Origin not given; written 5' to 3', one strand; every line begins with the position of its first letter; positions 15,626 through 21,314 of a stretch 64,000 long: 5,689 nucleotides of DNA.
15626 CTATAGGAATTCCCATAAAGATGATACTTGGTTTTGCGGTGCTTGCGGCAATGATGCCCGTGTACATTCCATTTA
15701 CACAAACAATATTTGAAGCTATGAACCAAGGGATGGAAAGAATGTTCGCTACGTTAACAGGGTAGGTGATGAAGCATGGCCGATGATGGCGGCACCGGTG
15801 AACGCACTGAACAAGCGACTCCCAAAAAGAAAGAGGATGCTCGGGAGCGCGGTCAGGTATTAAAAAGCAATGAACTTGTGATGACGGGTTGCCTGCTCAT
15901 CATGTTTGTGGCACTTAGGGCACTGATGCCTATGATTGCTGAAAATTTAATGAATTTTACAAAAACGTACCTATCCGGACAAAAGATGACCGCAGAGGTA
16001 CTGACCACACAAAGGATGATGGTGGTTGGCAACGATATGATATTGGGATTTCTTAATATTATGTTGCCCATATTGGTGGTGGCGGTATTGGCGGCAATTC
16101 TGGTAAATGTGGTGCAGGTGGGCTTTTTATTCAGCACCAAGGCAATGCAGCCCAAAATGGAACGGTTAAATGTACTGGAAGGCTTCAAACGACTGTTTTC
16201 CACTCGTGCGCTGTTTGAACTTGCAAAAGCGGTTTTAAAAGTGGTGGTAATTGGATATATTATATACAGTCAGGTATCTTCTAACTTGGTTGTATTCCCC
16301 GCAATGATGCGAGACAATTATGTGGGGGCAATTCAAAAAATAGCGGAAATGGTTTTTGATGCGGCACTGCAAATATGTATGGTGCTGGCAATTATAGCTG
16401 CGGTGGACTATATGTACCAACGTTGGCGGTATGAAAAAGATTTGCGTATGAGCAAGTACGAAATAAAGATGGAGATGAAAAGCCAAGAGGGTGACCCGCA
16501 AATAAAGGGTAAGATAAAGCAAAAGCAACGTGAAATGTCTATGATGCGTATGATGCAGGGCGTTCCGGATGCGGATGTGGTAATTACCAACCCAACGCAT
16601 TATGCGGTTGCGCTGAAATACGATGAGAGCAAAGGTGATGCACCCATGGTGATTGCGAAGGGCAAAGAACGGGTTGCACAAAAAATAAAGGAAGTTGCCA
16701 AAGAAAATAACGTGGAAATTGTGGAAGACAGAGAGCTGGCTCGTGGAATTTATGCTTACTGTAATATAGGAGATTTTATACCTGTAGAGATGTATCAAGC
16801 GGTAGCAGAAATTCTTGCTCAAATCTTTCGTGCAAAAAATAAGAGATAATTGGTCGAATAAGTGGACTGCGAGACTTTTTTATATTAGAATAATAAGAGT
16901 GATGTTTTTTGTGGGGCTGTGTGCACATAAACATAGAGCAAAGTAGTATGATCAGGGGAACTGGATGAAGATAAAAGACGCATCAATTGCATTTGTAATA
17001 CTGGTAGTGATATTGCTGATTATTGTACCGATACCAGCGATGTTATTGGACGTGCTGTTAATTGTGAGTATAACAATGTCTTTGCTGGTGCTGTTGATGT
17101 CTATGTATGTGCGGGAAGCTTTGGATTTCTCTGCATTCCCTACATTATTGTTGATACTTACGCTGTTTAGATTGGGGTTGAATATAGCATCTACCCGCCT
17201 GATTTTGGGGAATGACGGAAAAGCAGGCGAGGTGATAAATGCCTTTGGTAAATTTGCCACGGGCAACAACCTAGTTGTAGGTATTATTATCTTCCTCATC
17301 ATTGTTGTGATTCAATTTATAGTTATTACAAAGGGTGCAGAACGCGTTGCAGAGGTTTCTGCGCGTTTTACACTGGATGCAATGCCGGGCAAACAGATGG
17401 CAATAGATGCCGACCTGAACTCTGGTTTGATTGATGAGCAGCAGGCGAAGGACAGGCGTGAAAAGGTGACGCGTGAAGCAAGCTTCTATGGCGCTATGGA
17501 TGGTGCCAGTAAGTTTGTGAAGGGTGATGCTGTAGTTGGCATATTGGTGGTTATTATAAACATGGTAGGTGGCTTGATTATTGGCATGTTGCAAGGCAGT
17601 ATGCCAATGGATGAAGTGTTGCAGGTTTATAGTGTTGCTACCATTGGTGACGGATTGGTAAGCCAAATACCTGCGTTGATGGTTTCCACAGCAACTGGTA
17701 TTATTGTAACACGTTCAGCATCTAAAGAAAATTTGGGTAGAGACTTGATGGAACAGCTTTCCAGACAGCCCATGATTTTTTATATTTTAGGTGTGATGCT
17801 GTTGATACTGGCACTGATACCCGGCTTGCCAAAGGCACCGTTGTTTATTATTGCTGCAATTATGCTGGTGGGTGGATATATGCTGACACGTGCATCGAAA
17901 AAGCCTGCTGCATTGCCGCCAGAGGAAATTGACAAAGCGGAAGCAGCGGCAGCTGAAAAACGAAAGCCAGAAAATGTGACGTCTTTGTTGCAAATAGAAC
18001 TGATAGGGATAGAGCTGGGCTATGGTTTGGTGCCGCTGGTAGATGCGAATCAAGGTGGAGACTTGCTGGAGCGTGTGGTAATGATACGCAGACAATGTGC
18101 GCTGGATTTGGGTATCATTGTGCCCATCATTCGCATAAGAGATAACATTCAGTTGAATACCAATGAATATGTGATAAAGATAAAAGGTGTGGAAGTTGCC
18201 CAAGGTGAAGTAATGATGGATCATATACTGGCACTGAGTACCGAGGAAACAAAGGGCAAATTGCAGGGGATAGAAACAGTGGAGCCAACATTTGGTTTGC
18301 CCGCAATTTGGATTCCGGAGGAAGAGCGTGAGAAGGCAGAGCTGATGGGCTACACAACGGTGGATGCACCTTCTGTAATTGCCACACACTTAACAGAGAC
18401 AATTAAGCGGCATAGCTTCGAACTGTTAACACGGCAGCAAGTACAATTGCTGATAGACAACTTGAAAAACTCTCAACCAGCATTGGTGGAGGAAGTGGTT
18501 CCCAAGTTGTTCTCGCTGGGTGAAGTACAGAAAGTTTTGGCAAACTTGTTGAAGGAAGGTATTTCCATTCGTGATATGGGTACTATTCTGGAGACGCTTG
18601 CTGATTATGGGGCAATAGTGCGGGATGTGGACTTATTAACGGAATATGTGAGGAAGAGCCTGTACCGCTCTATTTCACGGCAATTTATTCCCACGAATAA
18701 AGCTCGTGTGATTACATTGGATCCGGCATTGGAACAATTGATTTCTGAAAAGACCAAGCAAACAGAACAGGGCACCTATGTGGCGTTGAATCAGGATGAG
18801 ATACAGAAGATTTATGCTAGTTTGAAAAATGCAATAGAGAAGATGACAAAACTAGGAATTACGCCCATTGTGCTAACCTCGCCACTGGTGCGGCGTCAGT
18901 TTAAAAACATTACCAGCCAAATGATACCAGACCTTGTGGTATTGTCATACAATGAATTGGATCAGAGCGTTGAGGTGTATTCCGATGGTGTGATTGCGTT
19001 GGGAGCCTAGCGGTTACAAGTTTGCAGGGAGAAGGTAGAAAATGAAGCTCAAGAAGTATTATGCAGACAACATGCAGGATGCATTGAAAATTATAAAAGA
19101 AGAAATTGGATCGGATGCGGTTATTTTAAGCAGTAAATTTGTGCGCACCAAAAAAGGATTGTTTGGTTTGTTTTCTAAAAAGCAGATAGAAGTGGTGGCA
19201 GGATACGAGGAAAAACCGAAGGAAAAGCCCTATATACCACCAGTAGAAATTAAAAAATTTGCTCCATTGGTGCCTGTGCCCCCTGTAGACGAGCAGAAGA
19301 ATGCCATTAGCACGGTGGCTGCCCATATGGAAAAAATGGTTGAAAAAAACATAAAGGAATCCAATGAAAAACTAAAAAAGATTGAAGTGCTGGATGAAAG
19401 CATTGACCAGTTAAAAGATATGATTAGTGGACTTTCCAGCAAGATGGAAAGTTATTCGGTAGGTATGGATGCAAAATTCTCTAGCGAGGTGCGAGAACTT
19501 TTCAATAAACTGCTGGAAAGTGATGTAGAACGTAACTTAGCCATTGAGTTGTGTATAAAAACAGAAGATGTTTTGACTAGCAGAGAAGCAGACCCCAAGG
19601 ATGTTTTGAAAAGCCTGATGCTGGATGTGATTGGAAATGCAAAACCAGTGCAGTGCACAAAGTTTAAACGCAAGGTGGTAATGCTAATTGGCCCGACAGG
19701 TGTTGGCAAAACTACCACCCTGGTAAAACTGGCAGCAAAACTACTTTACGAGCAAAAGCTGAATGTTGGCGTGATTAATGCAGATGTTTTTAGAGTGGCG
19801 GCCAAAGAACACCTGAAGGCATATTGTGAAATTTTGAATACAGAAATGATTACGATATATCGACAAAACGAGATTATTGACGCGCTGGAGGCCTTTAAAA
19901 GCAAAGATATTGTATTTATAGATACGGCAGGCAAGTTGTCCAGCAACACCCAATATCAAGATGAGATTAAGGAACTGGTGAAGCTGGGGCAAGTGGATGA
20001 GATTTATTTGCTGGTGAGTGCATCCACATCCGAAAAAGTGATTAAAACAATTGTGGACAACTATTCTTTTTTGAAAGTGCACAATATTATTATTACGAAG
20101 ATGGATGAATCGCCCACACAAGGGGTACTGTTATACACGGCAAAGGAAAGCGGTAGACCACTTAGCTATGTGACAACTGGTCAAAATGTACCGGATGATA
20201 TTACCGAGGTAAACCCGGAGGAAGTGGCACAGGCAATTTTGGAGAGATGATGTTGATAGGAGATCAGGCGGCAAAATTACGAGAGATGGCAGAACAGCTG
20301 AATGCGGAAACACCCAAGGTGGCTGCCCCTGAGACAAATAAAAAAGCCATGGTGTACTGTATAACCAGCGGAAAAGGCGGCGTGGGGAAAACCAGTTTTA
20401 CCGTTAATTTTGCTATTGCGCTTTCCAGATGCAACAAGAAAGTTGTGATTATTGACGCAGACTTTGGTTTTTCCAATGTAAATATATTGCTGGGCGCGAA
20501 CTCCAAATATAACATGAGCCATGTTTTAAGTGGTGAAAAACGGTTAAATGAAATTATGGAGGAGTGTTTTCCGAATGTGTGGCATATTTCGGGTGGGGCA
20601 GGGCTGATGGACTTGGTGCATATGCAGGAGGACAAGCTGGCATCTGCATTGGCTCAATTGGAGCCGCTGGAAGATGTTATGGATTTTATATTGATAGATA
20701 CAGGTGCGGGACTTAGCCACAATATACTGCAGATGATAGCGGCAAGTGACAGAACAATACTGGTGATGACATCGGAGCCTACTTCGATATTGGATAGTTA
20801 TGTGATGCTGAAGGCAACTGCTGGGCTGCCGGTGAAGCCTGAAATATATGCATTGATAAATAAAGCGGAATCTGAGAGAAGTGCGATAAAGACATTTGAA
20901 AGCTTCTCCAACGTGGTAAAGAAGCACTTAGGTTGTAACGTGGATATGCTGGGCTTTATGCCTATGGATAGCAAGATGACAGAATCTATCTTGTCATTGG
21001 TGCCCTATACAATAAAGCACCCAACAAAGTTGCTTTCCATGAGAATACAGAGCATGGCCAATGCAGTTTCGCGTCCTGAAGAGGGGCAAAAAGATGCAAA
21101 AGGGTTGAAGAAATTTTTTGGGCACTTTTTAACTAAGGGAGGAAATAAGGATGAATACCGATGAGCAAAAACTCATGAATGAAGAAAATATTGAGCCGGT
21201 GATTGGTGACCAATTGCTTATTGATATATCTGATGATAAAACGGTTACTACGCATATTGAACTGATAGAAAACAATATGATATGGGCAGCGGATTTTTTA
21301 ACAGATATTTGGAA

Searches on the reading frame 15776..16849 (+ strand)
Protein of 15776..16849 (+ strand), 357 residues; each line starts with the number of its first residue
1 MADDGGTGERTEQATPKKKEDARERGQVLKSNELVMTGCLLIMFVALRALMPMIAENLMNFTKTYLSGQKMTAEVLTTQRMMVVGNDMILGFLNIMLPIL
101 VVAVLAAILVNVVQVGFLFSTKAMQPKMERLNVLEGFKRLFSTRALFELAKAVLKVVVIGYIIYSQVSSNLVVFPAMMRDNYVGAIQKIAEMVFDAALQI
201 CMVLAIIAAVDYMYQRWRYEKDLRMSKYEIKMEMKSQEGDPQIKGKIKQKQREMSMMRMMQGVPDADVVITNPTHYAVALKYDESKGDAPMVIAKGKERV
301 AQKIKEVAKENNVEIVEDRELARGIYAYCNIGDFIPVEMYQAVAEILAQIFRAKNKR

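Call 11: search_protein_families(library=pfam, proteins=[window:15776-16849:+], max_evalue=0.001)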
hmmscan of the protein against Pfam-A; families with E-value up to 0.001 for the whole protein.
window:15776-16849:+ (357 aa): 1 family
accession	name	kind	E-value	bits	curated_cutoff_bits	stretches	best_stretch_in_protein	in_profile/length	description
PF01312.24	Bac_export_2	-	2.1e-127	425.4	24.4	1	8-349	1-334/335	FlhB HrpN YscU SpaS Family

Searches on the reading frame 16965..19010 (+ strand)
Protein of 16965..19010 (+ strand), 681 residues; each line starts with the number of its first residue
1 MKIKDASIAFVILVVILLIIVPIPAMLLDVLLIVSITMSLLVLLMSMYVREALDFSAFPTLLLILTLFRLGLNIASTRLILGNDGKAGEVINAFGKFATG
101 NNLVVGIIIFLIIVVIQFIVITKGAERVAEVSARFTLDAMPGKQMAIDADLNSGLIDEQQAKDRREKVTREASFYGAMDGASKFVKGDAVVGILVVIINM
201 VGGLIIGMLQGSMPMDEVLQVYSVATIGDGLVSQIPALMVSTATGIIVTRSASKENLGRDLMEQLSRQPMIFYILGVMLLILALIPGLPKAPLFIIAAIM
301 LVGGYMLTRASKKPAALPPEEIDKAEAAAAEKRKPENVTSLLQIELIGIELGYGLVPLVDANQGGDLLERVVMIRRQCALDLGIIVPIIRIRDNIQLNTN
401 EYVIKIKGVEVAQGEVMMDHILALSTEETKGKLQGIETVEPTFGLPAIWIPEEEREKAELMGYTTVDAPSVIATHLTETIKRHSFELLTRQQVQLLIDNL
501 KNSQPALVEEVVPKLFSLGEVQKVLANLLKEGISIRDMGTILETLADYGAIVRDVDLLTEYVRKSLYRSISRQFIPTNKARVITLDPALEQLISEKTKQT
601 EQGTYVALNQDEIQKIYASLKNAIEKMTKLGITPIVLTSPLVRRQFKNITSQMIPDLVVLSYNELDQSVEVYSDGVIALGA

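Call 11: search_protein_families(library=pfam, proteins=[window:16965-19010:+], max_evalue=0.001)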
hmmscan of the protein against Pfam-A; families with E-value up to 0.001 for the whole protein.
window:16965-19010:+ (681 aa): 1 family
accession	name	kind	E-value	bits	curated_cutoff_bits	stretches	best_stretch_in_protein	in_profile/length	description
PF00771.25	FHIPEP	-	2.1e-270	899.3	29.1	1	15-669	1-656/657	FHIPEP family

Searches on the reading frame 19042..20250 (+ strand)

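Call 11: search_protein_families(library=pfam, proteins=[window:19042-20250:+], max_evalue=0.001)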
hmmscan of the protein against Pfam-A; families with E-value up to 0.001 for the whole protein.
window:19042-20250:+ (402 aa): 15 families
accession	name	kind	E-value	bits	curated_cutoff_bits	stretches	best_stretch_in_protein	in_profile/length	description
PF00448.28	SRP54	-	1.2e-41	143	22.7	1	211-400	2-195/196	SRP54-type protein, GTPase domain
PF25199.1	nSTAND_NTPase5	-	9.7e-07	29.1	34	1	207-254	38-85/145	Novel STAND NTPase 5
PF13173.12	AAA_14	-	1.1e-06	29.1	27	1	210-336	2-106/129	AAA domain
PF00004.35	AAA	-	1.2e-05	26.2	21.2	1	213-310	1-89/131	ATPase family associated with various cellular activities (AAA)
PF20720.3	nSTAND3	-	3.5e-05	24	27.2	1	209-314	16-93/155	Novel STAND NTPase 3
PF01656.29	CbiA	-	5.6e-05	23.5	25.4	1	217-358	6-87/125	CobQ/CobB/MinD/ParA nucleotide binding domain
PF13401.12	AAA_22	-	7.3e-05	23.5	27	1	209-314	4-106/130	AAA domain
PF02492.25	cobW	-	0.00021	21.3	20.7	1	212-360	2-159/180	CobW/HypB/UreG, nucleotide-binding domain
PF10662.15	PduV-EutP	-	0.00024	21.4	21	0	211-236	2-27/143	Ethanolamine utilisation - propanediol utilisation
PF13604.12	AAA_30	-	0.00058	20.1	27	0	207-302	15-103/191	AAA domain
PF00005.33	ABC_tran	-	0.00059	20.9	25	0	204-253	5-52/137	ABC transporter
PF04851.21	ResIII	-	0.00073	19.9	22.5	0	207-326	20-139/164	Type III restriction enzyme, res subunit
PF02562.22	PhoH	-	0.00076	19.5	27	0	209-285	18-90/205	PhoH-like protein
PF10609.15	ParA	-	0.00089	19.2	27.1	0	209-250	3-43/246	NUBPL iron-transfer P-loop NTPase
PF07728.20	AAA_5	-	0.0009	19.7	22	0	213-304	2-83/139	AAA domain (dynein-related subfamily)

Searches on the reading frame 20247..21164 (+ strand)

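Call 11: search_protein_families(library=pfam, proteins=[window:20247-21164:+], max_evalue=0.001)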
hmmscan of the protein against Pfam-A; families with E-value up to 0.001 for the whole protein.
window:20247-21164:+ (305 aa): 7 families
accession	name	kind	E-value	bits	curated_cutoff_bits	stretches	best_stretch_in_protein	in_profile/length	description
PF13614.12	AAA_31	-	1.7e-16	61.1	27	1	36-180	3-153/177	AAA domain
PF10609.15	ParA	-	1.3e-15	57.9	27.1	1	36-274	5-245/246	NUBPL iron-transfer P-loop NTPase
PF01656.29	CbiA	-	6.9e-15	55.6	25.4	1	38-249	2-120/125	CobQ/CobB/MinD/ParA nucleotide binding domain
PF02374.21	ArsA_ATPase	-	8.2e-07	29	24.3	1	37-72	3-38/305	Anion-transporting ATPase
PF06564.18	CBP_BcsQ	-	8.1e-06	26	21.3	0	38-71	5-38/234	Cellulose biosynthesis protein BcsQ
PF09140.17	MipZ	-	4e-05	23.5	20.7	1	39-186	5-134/262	ATPase MipZ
PF00142.24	Fer4_NifH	-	5.2e-05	23.3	25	1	41-100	6-65/271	4Fe-4S iron sulfur cluster binding proteins, NifH/frxC family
